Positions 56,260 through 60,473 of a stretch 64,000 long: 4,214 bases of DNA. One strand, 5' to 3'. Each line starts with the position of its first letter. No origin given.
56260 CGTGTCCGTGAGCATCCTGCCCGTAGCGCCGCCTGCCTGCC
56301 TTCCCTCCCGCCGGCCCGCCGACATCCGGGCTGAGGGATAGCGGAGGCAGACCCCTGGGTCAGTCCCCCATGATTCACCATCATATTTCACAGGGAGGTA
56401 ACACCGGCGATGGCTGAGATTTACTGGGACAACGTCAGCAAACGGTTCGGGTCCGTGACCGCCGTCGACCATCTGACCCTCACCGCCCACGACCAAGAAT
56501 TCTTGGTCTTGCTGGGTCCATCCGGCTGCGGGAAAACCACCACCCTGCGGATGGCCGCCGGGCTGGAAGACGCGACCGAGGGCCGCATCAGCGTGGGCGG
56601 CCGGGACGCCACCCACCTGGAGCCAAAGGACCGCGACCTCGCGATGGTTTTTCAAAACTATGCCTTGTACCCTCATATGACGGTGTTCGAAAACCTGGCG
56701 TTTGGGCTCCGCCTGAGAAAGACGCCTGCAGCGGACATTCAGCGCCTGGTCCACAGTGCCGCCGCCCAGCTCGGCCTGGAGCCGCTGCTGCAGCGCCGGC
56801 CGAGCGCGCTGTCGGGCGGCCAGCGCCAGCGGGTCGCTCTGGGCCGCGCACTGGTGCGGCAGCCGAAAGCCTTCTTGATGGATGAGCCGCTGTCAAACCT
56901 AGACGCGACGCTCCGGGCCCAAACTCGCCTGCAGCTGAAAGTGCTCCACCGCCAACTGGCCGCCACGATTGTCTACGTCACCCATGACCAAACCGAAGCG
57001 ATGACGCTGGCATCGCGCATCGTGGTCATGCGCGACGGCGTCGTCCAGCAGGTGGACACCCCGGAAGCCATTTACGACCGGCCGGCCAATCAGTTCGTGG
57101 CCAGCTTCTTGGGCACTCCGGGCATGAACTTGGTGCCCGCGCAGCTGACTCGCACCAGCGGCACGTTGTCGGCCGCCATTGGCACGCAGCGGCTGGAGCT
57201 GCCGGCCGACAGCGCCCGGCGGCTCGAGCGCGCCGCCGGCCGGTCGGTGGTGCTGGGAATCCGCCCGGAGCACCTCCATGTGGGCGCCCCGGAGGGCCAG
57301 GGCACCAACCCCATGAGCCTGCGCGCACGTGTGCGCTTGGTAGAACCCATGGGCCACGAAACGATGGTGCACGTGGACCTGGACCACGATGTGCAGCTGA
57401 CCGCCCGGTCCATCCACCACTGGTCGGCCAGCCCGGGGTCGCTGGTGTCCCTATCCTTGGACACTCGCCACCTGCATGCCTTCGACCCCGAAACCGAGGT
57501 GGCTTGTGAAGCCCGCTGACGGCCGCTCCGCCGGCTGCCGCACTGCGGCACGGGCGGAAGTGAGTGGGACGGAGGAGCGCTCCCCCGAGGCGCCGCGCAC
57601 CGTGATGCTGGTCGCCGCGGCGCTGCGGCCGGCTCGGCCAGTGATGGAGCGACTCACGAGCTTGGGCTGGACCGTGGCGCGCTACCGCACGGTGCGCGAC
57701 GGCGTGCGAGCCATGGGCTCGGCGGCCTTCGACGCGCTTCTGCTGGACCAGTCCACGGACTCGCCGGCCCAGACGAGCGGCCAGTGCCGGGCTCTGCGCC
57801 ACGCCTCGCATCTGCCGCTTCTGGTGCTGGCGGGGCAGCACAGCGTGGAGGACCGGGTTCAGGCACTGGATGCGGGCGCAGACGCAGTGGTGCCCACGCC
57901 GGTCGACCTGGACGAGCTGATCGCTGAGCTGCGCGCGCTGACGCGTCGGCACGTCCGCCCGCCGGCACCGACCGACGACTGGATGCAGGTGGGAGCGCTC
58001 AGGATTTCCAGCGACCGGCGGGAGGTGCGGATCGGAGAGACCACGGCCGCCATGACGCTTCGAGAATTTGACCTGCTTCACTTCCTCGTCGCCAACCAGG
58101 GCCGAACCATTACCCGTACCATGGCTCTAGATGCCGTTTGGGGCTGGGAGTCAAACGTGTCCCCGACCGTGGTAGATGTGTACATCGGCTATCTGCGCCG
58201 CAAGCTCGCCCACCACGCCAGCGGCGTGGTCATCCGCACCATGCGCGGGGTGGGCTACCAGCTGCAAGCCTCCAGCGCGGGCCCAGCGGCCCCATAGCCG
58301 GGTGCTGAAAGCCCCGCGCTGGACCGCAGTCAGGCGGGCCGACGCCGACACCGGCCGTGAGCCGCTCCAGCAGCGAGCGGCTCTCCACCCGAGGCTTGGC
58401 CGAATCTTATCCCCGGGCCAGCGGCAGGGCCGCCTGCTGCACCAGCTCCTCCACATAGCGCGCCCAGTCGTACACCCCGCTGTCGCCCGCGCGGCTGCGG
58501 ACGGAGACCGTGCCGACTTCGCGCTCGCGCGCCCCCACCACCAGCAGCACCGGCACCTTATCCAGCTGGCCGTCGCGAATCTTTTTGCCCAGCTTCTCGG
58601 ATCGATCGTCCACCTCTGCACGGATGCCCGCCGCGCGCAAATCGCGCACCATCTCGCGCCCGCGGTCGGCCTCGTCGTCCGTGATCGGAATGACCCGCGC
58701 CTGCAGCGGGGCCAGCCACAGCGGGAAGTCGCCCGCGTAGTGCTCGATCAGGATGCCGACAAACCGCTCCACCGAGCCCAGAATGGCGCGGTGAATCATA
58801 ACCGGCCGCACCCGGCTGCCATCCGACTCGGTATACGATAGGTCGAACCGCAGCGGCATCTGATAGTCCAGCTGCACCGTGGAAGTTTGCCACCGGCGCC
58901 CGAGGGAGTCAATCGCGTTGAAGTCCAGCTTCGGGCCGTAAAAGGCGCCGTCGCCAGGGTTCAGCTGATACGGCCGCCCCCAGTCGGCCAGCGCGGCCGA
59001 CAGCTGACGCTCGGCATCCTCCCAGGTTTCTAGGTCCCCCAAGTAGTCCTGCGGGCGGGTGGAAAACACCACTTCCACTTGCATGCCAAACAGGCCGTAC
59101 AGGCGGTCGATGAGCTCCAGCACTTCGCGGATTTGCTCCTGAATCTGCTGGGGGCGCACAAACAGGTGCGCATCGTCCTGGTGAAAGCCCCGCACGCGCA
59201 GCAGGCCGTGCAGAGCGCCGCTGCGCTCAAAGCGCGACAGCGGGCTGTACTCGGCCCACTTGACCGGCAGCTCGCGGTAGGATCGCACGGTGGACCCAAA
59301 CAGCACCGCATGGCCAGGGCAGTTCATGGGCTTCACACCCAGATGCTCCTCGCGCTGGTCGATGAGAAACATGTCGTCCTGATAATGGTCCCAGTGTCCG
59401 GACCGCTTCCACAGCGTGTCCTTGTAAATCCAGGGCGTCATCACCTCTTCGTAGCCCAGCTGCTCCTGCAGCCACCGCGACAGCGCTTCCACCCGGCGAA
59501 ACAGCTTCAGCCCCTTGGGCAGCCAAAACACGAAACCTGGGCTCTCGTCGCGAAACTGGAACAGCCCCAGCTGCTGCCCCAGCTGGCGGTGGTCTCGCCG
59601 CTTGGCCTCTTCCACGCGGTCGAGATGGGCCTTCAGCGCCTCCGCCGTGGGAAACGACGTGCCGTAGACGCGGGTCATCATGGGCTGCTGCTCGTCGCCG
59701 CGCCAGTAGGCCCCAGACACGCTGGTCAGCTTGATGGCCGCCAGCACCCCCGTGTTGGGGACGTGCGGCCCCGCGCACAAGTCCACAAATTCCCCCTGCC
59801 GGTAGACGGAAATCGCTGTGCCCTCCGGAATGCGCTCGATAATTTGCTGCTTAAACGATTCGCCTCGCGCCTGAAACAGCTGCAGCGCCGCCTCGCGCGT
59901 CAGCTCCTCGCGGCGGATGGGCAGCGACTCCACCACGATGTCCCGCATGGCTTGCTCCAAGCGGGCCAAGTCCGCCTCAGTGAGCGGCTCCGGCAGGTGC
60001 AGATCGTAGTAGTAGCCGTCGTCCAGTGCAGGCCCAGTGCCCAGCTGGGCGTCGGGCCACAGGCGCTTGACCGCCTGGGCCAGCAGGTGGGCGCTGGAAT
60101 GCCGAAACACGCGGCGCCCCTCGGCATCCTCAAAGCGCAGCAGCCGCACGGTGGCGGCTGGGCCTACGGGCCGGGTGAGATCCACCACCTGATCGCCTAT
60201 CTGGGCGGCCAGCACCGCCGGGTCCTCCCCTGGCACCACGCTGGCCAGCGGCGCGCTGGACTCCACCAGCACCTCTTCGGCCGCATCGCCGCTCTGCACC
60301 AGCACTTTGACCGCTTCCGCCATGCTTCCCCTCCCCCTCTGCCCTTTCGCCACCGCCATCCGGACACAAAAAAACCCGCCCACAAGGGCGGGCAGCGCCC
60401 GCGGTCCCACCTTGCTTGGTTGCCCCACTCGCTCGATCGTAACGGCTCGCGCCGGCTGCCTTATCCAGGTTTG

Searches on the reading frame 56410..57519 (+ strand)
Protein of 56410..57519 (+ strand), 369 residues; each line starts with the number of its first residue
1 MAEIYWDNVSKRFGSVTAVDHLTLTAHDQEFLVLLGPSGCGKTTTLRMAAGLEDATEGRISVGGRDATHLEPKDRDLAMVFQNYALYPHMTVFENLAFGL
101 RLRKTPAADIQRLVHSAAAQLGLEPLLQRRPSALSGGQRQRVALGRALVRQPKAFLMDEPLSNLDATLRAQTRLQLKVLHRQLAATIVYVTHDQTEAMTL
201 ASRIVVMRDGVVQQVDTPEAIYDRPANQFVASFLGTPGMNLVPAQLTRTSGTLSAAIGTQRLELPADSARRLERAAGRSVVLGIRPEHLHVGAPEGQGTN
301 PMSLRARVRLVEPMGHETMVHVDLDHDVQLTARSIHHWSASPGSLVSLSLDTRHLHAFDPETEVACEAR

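Call 19: find_encoding_contigs(protein=window:56410-57519:+, flank=10000, max_places=2)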
Protein window:56410-57519:+ (369 aa): 1 contig read that carries it; 1 place shown.
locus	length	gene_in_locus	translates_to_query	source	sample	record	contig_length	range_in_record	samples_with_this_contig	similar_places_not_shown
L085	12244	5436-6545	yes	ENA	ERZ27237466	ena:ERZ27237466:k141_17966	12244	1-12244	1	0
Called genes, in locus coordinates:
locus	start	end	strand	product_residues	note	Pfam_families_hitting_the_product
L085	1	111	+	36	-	?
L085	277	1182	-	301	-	PF04321:RmlD_sub_bind (faint), PF01370:Epimerase, PF13460:NAD_binding_10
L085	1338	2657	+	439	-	PF01547:SBP_bac_1, PF13416:SBP_bac_8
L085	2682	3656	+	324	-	PF00528:BPD_transp_1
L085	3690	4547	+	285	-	PF00528:BPD_transp_1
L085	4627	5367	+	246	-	PF01975:SurE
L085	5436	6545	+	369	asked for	PF00005:ABC_tran, PF17912:OB_MalK, PF08402:TOBE_2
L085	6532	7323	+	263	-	PF00072:Response_reg (weak), PF00486:Trans_reg_C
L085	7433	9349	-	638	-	PF07973:tRNA_SAD, PF00587:tRNA-synt_2b, PF03129:HGTP_anticodon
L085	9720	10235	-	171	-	-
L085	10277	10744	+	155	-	-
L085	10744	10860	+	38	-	-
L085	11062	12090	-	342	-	PF04055:Radical_SAM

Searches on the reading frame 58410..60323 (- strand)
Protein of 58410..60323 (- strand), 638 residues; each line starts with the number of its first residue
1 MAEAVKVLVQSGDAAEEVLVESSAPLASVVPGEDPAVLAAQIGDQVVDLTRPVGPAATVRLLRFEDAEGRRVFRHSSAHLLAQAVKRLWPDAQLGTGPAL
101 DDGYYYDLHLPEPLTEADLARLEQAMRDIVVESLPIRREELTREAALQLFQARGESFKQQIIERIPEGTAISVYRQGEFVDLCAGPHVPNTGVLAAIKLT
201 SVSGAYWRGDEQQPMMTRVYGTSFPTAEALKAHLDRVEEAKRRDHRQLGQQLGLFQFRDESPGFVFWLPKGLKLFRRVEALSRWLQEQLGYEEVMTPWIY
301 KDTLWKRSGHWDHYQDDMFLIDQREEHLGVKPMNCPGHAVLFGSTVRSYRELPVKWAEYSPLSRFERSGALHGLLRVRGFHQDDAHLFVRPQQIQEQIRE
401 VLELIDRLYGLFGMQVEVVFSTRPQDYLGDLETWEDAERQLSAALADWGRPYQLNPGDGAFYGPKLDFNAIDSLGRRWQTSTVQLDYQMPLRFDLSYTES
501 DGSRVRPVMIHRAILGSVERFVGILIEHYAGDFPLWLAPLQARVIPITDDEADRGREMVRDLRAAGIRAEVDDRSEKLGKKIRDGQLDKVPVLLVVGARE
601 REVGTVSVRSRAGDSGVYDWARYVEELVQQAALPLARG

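Call 55: find_encoding_contigs(protein=window:58410-60323:-, flank=10000, max_places=4)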
Protein window:58410-60323:- (638 aa): 1 contig read that carries it; 1 place shown.
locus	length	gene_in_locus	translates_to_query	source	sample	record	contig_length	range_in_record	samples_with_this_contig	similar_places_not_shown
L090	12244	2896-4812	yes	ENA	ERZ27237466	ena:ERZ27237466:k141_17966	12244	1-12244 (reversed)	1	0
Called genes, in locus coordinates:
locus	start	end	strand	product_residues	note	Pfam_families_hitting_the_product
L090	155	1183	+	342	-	PF04055:Radical_SAM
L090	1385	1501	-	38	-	-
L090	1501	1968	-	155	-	-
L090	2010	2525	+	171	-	-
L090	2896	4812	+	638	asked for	PF07973:tRNA_SAD, PF00587:tRNA-synt_2b, PF03129:HGTP_anticodon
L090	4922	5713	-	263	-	PF00072:Response_reg (weak), PF00486:Trans_reg_C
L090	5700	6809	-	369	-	PF00005:ABC_tran, PF17912:OB_MalK, PF08402:TOBE_2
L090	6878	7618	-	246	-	PF01975:SurE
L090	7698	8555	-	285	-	PF00528:BPD_transp_1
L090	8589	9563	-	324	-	PF00528:BPD_transp_1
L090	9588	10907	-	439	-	PF01547:SBP_bac_1, PF13416:SBP_bac_8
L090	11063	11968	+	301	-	PF04321:RmlD_sub_bind (faint), PF01370:Epimerase, PF13460:NAD_binding_10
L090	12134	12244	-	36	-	?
